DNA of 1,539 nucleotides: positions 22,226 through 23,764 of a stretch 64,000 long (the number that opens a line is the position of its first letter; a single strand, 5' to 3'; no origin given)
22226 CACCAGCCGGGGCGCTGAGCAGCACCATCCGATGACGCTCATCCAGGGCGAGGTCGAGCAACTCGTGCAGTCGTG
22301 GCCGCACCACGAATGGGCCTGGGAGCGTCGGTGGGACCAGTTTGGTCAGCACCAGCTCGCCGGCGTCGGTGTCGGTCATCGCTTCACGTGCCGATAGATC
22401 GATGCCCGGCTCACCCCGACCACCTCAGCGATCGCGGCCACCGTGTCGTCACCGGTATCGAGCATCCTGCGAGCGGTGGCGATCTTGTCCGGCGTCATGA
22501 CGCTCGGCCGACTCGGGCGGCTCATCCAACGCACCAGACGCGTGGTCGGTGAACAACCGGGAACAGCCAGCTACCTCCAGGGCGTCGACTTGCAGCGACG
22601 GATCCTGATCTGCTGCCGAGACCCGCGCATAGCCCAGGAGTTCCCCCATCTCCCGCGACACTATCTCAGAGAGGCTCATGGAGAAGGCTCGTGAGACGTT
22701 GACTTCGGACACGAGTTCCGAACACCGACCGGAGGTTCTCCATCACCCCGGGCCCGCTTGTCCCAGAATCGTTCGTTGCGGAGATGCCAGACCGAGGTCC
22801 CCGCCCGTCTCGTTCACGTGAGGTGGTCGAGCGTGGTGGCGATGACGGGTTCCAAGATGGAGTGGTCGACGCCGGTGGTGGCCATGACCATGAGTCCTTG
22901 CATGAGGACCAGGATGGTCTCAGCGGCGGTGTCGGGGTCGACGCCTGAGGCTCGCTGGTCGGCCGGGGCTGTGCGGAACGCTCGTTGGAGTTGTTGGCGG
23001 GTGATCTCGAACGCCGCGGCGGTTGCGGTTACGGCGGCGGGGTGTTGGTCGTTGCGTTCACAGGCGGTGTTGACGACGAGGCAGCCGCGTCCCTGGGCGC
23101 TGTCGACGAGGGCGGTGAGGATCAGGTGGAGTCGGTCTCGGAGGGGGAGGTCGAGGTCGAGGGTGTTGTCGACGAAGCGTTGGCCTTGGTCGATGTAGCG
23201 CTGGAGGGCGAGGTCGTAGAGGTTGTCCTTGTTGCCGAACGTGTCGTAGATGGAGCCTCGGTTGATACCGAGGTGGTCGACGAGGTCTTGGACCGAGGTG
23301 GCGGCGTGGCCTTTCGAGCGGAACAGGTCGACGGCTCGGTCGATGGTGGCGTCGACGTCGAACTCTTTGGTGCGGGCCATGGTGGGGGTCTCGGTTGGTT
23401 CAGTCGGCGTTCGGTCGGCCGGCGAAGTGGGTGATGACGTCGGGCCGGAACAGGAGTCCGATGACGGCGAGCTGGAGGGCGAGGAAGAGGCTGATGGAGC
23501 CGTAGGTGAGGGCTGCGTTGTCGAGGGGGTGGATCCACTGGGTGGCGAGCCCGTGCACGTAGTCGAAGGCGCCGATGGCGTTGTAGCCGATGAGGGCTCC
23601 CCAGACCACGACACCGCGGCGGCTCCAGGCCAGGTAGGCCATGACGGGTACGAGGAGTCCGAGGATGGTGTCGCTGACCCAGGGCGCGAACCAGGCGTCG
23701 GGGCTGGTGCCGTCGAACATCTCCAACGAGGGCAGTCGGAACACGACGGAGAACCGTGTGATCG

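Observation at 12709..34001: ~21-kb accessory segment bracketed by 78-bp imperfect direct repeats next to the 3' side of tRNA-Ile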

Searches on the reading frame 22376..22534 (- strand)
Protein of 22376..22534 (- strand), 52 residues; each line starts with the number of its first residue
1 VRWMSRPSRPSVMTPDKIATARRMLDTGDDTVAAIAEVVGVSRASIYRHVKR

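Call 52: search_protein_families(library=pfam, proteins=[window:22376-22534:-], max_evalue=0.01)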
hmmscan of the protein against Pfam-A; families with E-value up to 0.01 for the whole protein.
window:22376-22534:- (52 aa): 12 families
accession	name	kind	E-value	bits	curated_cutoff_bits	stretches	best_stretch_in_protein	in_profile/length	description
PF02796.21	HTH_7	-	1.1e-08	35.5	23.8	1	9-48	2-40/45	Helix-turn-helix domain of resolvase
PF13551.12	HTH_29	-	2.5e-06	27.9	28.1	1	22-52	5-35/64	Winged helix-turn helix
PF13384.12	HTH_23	-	0.00014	22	24.6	1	24-52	14-40/50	Homeodomain-like domain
PF13518.12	HTH_28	-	0.00023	21.6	25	1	18-52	3-35/52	Helix-turn-helix domain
PF00440.29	TetR_N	-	0.00045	20.4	24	1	31-49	18-36/47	Bacterial regulatory proteins, tetR family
PF13936.12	HTH_38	-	0.00074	19.6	27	1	22-52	14-43/44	Helix-turn-helix domain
PF13309.12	HTH_22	-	0.00078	19.9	29.6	1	30-50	42-62/63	HTH domain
PF01978.25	TrmB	-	0.0034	17.6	25.6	1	24-51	17-44/68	Sugar-specific transcriptional regulator TrmB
PF12728.13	HTH_17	-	0.0045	17.7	27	0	31-52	3-24/51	Helix-turn-helix domain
PF08279.18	HTH_11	-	0.0057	16.9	25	1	31-52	17-38/55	HTH domain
PF09339.16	HTH_IclR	-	0.0077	16.4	22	0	31-50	20-39/52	IclR helix-turn-helix domain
PF13412.12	HTH_24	-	0.0087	16.1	21.9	0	31-52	19-40/48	Winged helix-turn-helix DNA-binding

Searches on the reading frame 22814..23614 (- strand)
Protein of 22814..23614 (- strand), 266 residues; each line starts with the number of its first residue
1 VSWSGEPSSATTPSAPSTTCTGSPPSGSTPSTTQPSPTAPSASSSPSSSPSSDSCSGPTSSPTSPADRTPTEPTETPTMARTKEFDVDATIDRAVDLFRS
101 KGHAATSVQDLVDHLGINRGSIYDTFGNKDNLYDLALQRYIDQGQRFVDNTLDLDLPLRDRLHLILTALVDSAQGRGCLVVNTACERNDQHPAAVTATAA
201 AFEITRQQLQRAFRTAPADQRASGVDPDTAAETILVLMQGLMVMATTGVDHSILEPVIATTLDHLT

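Call 10: search_protein_families(library=pfam, proteins=[window:22814-23614:-])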
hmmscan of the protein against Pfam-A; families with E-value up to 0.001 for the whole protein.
window:22814-23614:- (266 aa): 4 families
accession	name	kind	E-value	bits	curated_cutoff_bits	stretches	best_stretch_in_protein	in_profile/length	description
PF00440.29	TetR_N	-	3.3e-11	43.2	24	1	91-134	2-45/47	Bacterial regulatory proteins, tetR family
PF16925.10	TetR_C_13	-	9.8e-10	39.2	27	1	172-247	19-95/109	Tetracyclin repressor-like, C-terminal domain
PF21993.1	TetR_C_13_2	-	1e-07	32.5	27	1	163-257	10-100/103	Transcriptional regulator LmrA/YxaF-like, C-terminal domain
PF13977.11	TetR_C_6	-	1.6e-05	25.5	27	1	159-265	2-110/115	BetI-type transcriptional repressor, C-terminal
